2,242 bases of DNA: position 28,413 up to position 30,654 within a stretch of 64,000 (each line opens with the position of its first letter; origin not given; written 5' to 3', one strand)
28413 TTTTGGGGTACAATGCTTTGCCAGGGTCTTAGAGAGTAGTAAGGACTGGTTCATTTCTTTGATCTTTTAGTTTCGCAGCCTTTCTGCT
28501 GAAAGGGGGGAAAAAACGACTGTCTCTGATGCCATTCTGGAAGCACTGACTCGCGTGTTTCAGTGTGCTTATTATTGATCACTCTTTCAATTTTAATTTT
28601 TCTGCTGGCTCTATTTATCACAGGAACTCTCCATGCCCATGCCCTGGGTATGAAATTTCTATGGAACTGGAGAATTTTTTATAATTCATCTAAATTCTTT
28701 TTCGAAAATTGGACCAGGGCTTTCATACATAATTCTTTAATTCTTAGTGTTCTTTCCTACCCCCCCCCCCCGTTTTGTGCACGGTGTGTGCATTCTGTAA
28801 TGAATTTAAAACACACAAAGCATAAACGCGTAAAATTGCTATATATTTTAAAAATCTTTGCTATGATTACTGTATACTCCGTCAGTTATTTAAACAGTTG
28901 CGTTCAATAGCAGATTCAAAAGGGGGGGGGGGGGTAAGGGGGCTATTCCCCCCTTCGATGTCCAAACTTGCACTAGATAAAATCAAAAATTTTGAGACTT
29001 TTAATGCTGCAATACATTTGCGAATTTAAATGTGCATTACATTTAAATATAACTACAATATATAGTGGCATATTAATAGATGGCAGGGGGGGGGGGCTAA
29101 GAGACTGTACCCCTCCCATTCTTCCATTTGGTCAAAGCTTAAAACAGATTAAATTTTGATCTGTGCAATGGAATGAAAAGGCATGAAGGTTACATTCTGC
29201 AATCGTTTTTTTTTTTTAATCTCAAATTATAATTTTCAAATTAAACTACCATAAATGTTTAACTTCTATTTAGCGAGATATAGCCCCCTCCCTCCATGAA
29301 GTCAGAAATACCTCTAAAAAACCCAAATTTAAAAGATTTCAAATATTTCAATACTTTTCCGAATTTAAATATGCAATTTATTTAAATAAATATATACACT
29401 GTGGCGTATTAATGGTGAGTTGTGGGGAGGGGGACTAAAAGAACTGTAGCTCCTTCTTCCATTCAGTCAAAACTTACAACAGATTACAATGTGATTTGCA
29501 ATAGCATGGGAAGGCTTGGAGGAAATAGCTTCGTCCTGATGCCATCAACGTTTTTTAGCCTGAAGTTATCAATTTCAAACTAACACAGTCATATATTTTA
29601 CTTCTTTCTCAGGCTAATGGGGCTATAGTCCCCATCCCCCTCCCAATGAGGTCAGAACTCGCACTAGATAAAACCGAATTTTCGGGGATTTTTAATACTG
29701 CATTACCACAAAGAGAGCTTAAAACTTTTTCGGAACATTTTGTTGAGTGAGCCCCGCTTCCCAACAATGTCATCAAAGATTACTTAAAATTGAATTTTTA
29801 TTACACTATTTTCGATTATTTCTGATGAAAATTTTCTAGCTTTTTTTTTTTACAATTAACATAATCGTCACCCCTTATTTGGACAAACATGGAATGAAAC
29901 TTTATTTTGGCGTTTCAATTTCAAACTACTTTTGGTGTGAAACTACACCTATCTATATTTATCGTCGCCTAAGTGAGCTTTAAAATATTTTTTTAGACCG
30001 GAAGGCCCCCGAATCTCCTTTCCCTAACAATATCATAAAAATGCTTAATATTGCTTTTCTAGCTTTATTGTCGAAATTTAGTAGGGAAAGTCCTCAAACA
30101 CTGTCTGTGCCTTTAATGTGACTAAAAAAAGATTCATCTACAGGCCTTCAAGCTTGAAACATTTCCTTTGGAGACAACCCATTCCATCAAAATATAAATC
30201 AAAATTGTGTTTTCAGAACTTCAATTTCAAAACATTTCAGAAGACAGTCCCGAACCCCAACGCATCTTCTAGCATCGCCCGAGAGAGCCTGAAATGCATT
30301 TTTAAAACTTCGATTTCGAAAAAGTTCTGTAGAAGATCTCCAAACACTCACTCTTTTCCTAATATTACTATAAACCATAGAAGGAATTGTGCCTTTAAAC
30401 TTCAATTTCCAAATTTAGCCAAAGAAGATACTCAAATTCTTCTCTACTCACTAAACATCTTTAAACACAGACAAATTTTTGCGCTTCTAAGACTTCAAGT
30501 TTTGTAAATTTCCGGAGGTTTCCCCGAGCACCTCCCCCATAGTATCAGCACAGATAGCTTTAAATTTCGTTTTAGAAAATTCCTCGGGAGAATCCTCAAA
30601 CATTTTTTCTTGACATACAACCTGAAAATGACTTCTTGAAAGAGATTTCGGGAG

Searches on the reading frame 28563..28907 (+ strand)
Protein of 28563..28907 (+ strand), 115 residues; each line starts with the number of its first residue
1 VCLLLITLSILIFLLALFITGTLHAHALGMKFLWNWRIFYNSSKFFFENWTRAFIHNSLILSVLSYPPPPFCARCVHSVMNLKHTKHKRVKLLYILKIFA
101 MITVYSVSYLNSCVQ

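Call 47: search_protein_families(library=pfam, proteins=[window:28563-28907:+], max_evalue=0.01)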
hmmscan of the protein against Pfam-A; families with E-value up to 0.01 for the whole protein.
window:28563-28907:+ (115 aa): 0 families

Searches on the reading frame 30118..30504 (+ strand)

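Call 47: search_protein_families(library=pfam, proteins=[window:30118-30504:+], max_evalue=0.01)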
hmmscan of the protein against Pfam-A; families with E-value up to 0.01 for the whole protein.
window:30118-30504:+ (129 aa): 1 family
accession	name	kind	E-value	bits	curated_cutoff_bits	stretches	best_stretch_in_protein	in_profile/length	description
PF03298.18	Stanniocalcin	-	0.0036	17.2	23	1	52-111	84-142/200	Stanniocalcin family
